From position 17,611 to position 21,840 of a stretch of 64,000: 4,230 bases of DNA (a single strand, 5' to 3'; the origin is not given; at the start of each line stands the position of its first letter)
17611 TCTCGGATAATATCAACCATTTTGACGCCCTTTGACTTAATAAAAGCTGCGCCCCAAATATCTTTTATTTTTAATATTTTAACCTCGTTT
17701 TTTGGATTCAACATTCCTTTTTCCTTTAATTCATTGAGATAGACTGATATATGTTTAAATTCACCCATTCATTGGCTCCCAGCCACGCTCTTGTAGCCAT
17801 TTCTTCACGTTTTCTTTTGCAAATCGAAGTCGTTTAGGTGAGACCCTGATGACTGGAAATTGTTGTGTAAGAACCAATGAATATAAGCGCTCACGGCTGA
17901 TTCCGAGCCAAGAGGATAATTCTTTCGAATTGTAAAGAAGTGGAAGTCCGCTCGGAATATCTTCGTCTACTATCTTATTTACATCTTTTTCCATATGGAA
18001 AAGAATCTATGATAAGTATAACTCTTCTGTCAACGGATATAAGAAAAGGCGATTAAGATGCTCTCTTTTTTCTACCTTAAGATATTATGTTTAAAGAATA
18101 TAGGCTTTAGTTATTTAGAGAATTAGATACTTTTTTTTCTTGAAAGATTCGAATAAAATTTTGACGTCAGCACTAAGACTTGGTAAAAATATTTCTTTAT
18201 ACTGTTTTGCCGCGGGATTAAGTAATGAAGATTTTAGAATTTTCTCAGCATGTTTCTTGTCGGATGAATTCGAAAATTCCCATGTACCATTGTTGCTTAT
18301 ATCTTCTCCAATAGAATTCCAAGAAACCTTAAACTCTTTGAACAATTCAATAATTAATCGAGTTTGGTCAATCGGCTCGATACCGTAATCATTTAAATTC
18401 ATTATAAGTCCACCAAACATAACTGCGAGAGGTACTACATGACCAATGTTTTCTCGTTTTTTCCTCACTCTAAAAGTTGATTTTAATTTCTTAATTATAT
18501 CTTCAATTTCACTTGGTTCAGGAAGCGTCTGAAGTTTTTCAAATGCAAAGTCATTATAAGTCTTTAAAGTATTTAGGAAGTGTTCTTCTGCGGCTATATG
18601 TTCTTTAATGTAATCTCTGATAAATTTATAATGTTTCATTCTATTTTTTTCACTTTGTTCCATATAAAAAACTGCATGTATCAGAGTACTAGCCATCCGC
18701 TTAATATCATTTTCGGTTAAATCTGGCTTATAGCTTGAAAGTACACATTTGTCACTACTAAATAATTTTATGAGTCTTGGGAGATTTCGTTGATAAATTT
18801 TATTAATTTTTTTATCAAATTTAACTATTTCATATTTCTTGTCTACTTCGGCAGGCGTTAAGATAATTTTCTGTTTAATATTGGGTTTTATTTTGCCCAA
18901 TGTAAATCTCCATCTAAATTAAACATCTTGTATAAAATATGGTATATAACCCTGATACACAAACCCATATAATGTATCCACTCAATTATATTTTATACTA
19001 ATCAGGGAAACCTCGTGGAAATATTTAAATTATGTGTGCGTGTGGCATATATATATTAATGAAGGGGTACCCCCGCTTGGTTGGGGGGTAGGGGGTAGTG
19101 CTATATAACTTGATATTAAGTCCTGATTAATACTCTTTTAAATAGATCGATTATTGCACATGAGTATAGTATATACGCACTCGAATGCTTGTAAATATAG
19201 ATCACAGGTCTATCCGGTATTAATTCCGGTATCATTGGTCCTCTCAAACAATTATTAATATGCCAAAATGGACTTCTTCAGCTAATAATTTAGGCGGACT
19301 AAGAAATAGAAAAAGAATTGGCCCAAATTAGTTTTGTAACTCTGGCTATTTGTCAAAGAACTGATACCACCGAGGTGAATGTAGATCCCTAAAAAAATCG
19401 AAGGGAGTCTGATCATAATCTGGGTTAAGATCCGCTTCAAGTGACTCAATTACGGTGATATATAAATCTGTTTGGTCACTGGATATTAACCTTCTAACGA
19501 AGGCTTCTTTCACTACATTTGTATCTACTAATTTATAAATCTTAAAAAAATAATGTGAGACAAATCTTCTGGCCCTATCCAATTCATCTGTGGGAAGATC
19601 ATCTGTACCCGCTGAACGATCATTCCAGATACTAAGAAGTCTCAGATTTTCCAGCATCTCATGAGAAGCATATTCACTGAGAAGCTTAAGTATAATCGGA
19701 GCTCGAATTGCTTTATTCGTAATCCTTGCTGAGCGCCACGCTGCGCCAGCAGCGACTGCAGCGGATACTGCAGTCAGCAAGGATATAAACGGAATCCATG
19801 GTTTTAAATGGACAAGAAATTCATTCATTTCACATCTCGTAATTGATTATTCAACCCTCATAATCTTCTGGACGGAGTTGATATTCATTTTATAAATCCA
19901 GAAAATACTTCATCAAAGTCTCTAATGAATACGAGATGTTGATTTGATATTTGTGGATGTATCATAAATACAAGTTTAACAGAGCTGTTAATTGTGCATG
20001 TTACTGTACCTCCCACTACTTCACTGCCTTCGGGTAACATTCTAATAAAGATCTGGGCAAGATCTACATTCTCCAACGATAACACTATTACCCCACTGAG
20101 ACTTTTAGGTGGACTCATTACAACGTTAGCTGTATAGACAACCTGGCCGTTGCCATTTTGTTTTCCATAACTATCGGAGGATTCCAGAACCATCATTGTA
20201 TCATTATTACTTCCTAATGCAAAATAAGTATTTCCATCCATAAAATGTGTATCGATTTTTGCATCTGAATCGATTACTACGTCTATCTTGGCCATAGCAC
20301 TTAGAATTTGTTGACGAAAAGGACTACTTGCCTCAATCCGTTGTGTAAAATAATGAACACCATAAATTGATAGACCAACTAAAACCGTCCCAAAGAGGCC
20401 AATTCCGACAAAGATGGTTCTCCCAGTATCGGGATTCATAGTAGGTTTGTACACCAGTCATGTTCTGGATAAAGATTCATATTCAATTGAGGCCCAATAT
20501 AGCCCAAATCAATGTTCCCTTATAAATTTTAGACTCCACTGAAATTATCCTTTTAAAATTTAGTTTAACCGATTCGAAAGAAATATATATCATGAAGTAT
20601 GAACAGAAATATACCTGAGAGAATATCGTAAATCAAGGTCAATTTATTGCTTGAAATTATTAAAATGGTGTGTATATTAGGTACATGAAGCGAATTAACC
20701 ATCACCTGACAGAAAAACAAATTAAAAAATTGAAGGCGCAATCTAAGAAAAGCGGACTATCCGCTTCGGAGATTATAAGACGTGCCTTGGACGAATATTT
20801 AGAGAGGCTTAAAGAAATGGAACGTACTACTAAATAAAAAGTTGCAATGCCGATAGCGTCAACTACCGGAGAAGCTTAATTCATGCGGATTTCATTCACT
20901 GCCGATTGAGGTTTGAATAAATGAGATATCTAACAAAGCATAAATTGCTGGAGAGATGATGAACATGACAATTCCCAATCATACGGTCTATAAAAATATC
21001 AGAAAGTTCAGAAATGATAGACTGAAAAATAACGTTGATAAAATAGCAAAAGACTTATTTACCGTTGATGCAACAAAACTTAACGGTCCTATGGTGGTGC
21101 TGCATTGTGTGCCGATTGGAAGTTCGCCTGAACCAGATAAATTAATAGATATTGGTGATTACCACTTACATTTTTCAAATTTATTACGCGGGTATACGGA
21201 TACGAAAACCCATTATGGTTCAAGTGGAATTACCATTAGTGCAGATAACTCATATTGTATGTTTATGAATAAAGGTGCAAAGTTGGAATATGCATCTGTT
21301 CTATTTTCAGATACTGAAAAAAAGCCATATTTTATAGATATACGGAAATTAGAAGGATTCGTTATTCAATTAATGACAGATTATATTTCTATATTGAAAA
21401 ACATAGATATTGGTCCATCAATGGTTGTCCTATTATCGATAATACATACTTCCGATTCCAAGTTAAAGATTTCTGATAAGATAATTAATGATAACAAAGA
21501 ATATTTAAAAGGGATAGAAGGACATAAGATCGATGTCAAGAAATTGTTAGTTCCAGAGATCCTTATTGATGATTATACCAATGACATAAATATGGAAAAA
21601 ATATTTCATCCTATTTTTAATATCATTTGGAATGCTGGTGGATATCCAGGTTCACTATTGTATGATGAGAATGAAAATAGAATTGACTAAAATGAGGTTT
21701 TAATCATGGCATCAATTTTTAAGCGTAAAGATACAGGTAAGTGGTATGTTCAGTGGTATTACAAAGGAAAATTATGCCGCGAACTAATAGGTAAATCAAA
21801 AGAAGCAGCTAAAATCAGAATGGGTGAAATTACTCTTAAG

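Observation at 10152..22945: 12.7-kb integrative, self-replicating element in tRNA-Leu(CAA) bounded by an exact 26-bp direct repeat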

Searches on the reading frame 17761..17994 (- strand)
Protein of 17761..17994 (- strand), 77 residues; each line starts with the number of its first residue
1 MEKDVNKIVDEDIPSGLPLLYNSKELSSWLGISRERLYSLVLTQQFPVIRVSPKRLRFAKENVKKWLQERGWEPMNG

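Call 7: search_protein_families(library=pfam, proteins=[window:17761-17994:-], max_evalue=0.01)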
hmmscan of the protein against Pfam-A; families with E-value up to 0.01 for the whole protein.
window:17761-17994:- (77 aa): 1 family
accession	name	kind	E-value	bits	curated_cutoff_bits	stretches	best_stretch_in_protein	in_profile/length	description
PF12728.13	HTH_17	-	1.8e-06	28.5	27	1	20-70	1-50/51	Helix-turn-helix domain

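Call 9: search_protein_families(library=phrogs, proteins=[window:17761-17994:-], max_evalue=0.01)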
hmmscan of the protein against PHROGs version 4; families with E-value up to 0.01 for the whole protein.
window:17761-17994:- (77 aa): 4 families
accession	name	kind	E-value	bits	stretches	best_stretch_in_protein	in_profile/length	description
phrog_668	-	DNA, RNA and nucleotide metabolism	3.8e-08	34.2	1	2-69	44-112/181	HTH DNA binding protein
phrog_7338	-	unknown function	1.8e-07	32.3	1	21-70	31-80/87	-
phrog_66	-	integration and excision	6.1e-06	27.1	1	7-74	80-147/412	excisionase and transcriptional regulator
phrog_25262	-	unknown function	0.00049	21.1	1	25-70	39-84/106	-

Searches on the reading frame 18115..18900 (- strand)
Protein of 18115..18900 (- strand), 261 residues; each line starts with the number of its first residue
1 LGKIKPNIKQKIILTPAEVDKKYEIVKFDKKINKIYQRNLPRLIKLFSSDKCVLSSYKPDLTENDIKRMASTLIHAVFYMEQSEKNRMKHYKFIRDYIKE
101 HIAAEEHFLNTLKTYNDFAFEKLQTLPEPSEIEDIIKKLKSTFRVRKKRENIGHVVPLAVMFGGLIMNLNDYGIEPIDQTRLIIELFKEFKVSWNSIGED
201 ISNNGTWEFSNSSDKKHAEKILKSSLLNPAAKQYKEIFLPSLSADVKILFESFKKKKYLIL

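Call 7: search_protein_families(library=pfam, proteins=[window:18115-18900:-], max_evalue=0.01)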
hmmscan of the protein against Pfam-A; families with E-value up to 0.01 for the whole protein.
window:18115-18900:- (261 aa): 0 families

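Call 9: search_protein_families(library=phrogs, proteins=[window:18115-18900:-], max_evalue=0.01)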
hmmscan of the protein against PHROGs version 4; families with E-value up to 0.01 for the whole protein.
window:18115-18900:- (261 aa): 0 families

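Call 42: search_protein_families(library=padloc, proteins=[window:18115-18900:-], max_evalue=0.1)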
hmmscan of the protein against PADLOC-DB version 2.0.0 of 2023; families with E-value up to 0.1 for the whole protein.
window:18115-18900:- (261 aa): 0 families

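Call 43: search_protein_families(library=ncbifam, proteins=[window:18115-18900:-], max_evalue=0.1)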
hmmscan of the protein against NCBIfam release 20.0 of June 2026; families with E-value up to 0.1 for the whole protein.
window:18115-18900:- (261 aa): 0 families

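Call 67: search_solved_structures(query=window:18115-18900:-, max_evalue=1)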
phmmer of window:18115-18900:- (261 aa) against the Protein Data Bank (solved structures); distinct sequences matched with E-value up to 1: 1.
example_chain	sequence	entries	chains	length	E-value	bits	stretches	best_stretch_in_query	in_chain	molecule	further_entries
8c0t_A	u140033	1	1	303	0.42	13.2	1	23-111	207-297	mNeonGreen,Optimized Ratiometric Calcium Sensor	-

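Call 83: search_protein_representatives(protein=window:18115-18900:-)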
Query: 261 residues. Proteins with E-value up to 0.001 (for the whole library): 4; up to 1e-10: 2; up to 1e-30: 1. The best 4 are listed.
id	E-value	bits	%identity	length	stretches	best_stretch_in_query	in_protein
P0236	7.2e-59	215.5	94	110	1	145-253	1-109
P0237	5.6e-15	71.7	33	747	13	62-93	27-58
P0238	2.8e-08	49.8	24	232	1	13-202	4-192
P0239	2.9e-05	39.9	30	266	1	13-196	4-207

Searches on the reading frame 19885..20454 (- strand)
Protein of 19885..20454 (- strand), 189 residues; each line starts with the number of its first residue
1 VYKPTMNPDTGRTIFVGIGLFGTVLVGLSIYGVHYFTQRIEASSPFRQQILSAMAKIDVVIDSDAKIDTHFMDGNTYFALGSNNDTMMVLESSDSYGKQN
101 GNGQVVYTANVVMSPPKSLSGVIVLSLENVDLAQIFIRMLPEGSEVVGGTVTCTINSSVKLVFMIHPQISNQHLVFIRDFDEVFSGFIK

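Call 8: search_protein_families(library=pfam, proteins=[window:19885-20454:-], max_evalue=0.01)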
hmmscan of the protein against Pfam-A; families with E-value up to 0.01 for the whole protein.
window:19885-20454:- (189 aa): 0 families

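Call 9: search_protein_families(library=phrogs, proteins=[window:19885-20454:-], max_evalue=0.01)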
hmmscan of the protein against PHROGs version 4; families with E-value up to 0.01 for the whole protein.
window:19885-20454:- (189 aa): 0 families

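Call 42: search_protein_families(library=padloc, proteins=[window:19885-20454:-], max_evalue=0.1)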
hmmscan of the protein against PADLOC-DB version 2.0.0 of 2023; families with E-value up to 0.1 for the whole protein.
window:19885-20454:- (189 aa): 0 families

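Call 43: search_protein_families(library=ncbifam, proteins=[window:19885-20454:-], max_evalue=0.1)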
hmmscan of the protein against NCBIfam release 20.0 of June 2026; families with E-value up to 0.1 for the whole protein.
window:19885-20454:- (189 aa): 0 families

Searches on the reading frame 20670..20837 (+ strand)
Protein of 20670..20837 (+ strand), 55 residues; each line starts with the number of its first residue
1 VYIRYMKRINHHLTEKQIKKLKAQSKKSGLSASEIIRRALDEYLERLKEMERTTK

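Call 8: search_protein_families(library=pfam, proteins=[window:20670-20837:+], max_evalue=0.01)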
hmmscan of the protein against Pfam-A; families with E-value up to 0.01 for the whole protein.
window:20670-20837:+ (55 aa): 4 families
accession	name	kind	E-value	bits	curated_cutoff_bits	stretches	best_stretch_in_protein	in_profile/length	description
PF01402.27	RHH_1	-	1.6e-08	34.7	20.5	1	12-46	5-39/39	Ribbon-helix-helix protein, copG family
PF12651.13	RHH_3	-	5.1e-05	23.6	21.6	1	13-45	9-41/44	Ribbon-helix-helix domain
PF21983.2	NikA-like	-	0.00021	21.8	27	1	7-40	5-38/72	Mobilization protein NikA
PF07704.17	PSK_trans_fac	-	0.0097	17.2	28.3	0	26-50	19-43/82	Rv0623-like transcription factor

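Call 10: search_protein_families(library=phrogs, proteins=[window:20670-20837:+], max_evalue=0.01)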
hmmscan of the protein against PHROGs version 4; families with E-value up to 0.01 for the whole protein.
window:20670-20837:+ (55 aa): 7 families
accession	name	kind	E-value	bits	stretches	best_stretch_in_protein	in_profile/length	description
phrog_876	-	transcription regulation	5.6e-07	30.3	1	7-53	68-114/239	transcriptional repressor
phrog_3180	-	transcription regulation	2e-05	25.5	1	7-46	6-45/50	Arc-like repressor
phrog_7325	-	transcription regulation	9.8e-05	23.5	1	6-51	56-101/151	CopG-like transcriptional repressor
phrog_25971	-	unknown function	0.00086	20.7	1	12-45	79-112/116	-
phrog_582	-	transcription regulation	0.0021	19.4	1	8-51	59-102/105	Arc-like repressor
phrog_13890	-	unknown function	0.007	17.3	1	6-52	17-63/73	-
phrog_17630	-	unknown function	0.0096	17.4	0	11-47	8-44/84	-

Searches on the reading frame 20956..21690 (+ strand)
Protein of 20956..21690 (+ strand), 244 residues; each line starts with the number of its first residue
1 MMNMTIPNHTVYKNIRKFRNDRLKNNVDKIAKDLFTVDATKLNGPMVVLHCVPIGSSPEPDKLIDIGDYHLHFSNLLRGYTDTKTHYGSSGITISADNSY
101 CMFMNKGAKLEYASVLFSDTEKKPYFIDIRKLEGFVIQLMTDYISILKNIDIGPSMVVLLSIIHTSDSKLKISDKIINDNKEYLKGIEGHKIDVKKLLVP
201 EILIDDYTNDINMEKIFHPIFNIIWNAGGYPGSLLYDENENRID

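Call 8: search_protein_families(library=pfam, proteins=[window:20956-21690:+], max_evalue=0.01)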
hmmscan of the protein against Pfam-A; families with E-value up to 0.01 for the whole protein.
window:20956-21690:+ (244 aa): 0 families

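Call 10: search_protein_families(library=phrogs, proteins=[window:20956-21690:+], max_evalue=0.01)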
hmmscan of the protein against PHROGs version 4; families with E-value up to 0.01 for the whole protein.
window:20956-21690:+ (244 aa): 0 families

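Call 42: search_protein_families(library=padloc, proteins=[window:20956-21690:+], max_evalue=0.1)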
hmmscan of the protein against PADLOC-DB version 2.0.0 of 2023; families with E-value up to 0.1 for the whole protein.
window:20956-21690:+ (244 aa): 0 families

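Call 43: search_protein_families(library=ncbifam, proteins=[window:20956-21690:+], max_evalue=0.1)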
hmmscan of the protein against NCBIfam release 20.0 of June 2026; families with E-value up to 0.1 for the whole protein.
window:20956-21690:+ (244 aa): 0 families

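Call 68: search_solved_structures(query=window:20956-21690:+, max_evalue=1)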
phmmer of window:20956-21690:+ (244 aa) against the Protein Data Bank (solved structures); distinct sequences matched with E-value up to 1: 1.
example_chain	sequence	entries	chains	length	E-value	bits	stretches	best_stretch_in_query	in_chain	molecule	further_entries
4yk8_B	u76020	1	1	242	0.94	12.4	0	135-220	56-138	Autophagy protein 13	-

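Call 71: find_homologous_proteins(query=window:20956-21690:+, max_evalue=0.001)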
Query window:20956-21690:+ (244 aa): 3 proteins with E <= 0.001 among 317 candidates.
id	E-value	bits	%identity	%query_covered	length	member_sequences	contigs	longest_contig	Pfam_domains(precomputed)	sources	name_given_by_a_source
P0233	8.8e-157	538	100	99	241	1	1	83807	-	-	-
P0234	4.5e-91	323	63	100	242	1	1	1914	-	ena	-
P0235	1.3e-88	315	60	100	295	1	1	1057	-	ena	-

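Call 72: find_encoding_contigs(protein=P0233, flank=10000, max_places=5)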
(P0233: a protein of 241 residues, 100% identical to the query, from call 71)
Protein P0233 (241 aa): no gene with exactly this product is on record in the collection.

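Call 82: predict_structure(protein=window:20956-21690:+)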
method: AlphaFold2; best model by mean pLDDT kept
length: 244 residues; sequences in the alignment: 1
mean_pLDDT: 28.8   pTM: 0.18
mean pLDDT of the five models: 28.8, 27.8, 27.4, 25.6, 23.5
residues with pLDDT >= 90: 0; 70-90: 0; 50-70: 0; < 50: 244
segments of 3 or more residues with pLDDT < 50: 1-244
pLDDT, mean of each block of 10 residues (from residue 1): 27 28 30 26 26 27 28 26 23 26 27 27 28 30 32 32 27 31 32 29 30 33 32 33 34
secondary structure, 60 per line:
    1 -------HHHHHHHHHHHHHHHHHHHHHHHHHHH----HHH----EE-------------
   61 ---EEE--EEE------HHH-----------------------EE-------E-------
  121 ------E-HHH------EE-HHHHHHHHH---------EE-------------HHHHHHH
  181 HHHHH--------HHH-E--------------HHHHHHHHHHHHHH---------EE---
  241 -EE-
elements in order: H8-34 E64-66 E69-71 H141-149 H174-185 H213-226

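Call 101: find_encoding_contigs(protein=P0234, flank=10000, max_places=5)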
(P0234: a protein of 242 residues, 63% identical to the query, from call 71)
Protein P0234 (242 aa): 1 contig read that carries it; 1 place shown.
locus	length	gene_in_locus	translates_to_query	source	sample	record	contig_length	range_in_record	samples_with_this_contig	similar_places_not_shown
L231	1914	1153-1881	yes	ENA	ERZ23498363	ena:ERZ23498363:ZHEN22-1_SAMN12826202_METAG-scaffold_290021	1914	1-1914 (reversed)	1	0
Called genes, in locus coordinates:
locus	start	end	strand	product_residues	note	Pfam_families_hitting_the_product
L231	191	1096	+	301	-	-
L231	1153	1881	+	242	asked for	-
